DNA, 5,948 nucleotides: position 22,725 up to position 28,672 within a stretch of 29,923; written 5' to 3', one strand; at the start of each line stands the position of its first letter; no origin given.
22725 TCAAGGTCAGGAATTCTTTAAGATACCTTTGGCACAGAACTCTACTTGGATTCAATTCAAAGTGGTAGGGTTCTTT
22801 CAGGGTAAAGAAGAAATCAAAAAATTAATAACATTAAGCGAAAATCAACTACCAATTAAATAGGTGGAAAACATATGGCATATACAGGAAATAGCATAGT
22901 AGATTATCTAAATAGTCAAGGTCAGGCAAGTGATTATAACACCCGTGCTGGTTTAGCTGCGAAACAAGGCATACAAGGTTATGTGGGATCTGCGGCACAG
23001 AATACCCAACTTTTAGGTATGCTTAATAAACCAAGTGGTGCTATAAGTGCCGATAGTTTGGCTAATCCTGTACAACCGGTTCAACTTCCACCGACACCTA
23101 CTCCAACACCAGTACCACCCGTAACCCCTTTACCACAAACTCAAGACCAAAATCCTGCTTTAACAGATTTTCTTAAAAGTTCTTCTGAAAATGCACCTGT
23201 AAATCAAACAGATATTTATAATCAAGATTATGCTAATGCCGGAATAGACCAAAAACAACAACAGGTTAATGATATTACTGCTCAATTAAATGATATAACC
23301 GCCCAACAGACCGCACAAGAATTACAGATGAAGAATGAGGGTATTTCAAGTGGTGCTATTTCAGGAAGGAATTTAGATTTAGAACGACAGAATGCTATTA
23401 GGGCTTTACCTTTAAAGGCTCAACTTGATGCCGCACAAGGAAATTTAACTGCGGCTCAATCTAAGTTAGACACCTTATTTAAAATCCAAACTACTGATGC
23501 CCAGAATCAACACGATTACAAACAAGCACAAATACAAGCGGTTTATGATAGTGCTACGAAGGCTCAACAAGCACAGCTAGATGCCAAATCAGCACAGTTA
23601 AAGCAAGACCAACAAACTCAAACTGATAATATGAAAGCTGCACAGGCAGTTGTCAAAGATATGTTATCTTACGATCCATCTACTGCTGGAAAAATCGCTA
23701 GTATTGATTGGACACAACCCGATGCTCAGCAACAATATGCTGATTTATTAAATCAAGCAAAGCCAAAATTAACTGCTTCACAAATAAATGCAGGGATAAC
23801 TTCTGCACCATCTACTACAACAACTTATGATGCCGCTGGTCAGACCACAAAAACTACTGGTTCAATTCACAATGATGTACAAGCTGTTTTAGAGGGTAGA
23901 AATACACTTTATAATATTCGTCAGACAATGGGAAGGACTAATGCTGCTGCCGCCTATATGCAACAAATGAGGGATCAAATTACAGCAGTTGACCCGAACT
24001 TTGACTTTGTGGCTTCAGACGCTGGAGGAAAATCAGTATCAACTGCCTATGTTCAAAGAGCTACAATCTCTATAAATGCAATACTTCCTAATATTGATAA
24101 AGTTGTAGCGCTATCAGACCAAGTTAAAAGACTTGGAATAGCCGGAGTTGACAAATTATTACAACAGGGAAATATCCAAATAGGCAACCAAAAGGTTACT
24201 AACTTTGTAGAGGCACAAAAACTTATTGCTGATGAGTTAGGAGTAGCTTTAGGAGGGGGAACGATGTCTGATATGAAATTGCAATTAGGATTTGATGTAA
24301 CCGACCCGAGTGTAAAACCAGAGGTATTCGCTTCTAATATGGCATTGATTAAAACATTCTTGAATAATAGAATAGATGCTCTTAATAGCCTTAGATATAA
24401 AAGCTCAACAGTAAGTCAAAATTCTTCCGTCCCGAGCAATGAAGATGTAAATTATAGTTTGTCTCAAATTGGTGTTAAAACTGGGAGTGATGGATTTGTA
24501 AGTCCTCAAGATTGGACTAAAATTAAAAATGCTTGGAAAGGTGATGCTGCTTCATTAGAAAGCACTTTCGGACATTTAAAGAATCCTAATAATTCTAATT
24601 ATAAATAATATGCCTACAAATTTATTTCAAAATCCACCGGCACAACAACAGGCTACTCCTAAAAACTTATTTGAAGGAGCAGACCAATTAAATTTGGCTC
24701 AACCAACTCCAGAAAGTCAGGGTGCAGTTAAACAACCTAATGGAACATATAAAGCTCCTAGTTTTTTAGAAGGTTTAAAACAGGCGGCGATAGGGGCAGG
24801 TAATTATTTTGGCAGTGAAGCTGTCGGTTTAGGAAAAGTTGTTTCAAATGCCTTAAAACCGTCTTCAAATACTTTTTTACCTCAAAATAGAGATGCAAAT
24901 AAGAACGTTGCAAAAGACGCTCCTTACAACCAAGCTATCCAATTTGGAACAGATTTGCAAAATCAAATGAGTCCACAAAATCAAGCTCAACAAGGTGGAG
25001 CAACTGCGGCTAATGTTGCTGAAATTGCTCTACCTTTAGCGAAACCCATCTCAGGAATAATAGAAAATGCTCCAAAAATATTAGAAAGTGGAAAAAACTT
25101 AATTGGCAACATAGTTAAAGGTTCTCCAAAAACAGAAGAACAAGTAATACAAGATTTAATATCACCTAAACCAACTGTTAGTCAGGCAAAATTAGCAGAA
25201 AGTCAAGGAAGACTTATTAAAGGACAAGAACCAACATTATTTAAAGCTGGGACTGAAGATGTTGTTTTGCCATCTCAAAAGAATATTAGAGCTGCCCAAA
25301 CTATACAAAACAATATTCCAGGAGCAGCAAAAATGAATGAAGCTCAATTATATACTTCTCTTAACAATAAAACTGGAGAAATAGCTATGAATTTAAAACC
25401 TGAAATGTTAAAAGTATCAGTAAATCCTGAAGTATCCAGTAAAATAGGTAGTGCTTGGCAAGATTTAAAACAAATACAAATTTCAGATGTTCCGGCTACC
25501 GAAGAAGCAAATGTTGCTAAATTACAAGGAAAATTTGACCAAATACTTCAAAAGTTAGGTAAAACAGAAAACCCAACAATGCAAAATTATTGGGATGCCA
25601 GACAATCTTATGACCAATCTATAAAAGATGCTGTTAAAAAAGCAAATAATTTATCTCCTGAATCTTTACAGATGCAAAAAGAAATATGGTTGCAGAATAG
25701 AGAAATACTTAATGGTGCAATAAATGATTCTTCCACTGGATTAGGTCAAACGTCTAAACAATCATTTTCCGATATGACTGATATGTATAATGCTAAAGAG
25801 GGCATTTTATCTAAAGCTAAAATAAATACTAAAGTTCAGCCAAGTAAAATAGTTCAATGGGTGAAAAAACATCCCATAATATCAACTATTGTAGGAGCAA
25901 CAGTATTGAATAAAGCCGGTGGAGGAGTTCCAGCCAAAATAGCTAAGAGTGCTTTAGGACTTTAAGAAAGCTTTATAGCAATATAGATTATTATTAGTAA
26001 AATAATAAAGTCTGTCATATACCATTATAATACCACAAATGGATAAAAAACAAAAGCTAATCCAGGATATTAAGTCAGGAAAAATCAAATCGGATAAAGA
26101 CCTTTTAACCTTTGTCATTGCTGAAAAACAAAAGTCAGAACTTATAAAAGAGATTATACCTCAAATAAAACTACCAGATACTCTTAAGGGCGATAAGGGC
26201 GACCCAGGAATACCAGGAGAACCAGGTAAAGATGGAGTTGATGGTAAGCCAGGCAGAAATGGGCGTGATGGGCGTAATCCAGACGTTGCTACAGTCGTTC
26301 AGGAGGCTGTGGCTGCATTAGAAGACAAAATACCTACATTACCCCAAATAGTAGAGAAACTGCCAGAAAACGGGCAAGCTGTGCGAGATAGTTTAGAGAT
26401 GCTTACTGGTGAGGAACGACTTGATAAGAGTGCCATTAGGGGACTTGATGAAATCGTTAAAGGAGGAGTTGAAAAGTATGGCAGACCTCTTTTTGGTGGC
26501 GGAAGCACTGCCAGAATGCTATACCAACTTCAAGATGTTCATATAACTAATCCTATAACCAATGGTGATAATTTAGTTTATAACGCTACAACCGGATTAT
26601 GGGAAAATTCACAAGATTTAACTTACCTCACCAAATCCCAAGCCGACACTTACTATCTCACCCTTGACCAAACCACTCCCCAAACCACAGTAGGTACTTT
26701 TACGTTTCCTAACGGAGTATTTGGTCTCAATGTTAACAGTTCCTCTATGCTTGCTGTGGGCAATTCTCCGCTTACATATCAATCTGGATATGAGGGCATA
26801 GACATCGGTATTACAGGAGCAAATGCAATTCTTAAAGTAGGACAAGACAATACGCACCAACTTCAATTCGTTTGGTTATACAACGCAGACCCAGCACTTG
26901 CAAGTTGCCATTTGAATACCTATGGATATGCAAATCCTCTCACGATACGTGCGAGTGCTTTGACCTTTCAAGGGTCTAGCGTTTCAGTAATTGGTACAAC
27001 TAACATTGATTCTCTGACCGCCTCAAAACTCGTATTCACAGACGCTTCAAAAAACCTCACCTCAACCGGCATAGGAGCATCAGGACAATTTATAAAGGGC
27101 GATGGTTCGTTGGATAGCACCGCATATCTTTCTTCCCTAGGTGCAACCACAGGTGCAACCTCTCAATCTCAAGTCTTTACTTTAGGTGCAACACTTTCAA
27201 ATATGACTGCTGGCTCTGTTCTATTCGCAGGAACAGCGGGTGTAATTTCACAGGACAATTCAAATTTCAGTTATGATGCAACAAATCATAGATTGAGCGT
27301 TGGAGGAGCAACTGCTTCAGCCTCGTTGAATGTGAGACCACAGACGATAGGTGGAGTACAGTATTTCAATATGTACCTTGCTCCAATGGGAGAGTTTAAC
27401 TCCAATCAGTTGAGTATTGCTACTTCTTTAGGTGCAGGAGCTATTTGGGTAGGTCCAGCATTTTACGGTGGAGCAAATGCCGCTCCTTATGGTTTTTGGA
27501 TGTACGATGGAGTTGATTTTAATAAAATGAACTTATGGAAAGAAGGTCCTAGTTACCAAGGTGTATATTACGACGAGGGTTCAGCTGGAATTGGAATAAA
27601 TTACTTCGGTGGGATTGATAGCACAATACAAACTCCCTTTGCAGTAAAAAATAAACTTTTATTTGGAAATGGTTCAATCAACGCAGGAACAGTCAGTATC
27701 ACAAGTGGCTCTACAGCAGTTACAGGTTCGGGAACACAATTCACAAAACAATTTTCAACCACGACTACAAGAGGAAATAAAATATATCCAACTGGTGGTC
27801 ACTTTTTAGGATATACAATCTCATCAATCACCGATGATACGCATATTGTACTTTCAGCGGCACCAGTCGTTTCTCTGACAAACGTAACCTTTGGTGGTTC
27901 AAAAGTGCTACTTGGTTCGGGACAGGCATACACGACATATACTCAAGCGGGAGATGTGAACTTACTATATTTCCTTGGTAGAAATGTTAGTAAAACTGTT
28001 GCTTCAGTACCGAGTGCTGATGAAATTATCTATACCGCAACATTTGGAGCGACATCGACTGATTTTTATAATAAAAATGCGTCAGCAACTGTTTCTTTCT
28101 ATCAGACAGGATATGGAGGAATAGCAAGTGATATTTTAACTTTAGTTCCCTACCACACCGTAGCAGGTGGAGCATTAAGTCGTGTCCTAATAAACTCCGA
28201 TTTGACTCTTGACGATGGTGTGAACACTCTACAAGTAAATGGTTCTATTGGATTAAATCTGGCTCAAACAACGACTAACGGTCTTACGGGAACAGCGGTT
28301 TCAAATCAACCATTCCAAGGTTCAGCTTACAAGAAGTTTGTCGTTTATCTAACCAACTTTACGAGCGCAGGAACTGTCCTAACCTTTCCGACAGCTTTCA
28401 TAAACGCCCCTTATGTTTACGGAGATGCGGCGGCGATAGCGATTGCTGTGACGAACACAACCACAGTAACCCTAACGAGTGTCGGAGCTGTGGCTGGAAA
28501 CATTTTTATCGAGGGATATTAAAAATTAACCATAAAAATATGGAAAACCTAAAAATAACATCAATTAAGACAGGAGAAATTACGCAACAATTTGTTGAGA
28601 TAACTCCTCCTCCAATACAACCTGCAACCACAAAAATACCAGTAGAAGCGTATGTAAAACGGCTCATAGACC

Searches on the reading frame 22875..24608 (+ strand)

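Call 101: search_protein_families(library=phrogs, proteins=[window:22875-24608:+], max_evalue=0.00001)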
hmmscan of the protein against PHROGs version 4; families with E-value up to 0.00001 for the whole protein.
window:22875-24608:+ (577 aa): 2 families
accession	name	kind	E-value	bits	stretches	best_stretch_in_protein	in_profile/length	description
phrog_2307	-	other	7.5e-13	49.7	1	4-61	32-89/212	L-alanyl-D-glutamate peptidase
phrog_5115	-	moron, auxiliary metabolic gene and host takeover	3.2e-07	30.9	1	8-54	154-200/283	ferredoxin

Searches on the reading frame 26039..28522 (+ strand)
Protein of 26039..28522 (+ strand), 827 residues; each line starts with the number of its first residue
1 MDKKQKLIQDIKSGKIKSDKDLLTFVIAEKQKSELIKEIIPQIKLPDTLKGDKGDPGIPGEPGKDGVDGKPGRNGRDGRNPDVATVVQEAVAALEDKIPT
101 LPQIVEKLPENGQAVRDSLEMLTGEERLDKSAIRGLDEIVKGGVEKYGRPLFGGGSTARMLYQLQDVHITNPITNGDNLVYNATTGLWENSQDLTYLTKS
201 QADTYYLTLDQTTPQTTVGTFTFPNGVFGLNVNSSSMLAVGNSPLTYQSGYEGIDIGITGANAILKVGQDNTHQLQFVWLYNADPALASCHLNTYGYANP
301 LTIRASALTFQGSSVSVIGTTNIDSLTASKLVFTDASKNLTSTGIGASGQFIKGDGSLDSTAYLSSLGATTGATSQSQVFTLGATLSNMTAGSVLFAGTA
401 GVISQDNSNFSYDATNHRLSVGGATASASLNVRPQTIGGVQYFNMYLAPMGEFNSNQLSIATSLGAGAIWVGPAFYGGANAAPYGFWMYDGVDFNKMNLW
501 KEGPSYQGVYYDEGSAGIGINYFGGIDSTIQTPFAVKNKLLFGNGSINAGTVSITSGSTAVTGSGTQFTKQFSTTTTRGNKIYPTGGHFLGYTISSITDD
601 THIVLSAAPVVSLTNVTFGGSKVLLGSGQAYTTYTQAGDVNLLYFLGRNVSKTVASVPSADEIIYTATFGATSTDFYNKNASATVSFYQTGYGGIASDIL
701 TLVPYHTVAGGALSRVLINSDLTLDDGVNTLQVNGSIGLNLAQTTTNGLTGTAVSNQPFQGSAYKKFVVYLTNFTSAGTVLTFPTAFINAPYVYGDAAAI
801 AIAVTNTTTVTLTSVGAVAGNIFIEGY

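Call 13: search_protein_families(library=pfam, proteins=[window:26039-28522:+], max_evalue=0.01)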
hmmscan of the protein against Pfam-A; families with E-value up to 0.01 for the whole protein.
window:26039-28522:+ (827 aa): 1 family
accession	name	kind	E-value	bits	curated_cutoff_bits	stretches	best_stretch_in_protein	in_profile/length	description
PF01391.23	Collagen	-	0.0003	20.9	27.2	1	51-78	28-55/60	Collagen triple helix repeat (20 copies)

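Call 14: search_protein_families(library=phrogs, proteins=[window:26039-28522:+], max_evalue=0.01)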
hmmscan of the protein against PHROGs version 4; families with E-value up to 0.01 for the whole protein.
window:26039-28522:+ (827 aa): 10 families
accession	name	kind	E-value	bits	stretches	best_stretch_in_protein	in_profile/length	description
phrog_26246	-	tail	5e-06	26.9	1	37-80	99-142/329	tail protein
phrog_35286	-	unknown function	9.3e-06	25.3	1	47-80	310-343/750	-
phrog_1125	-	tail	0.00015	22.2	1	27-85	153-212/412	tail fiber protein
phrog_25979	-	unknown function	0.00023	21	1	47-106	247-287/521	-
phrog_26303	-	unknown function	0.00088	21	1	47-101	34-87/114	-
phrog_1980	-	tail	0.00089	19.7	1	548-605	5-59/449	tail fiber protein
phrog_1806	-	tail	0.0021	18.4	1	49-80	149-180/276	collagen like minor tail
phrog_26346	-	unknown function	0.0023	17.7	1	50-80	198-228/659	-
phrog_18350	-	tail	0.0026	18.5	1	49-93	167-211/253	tail fiber protein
phrog_38806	-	unknown function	0.0039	17.6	1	43-89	116-162/285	-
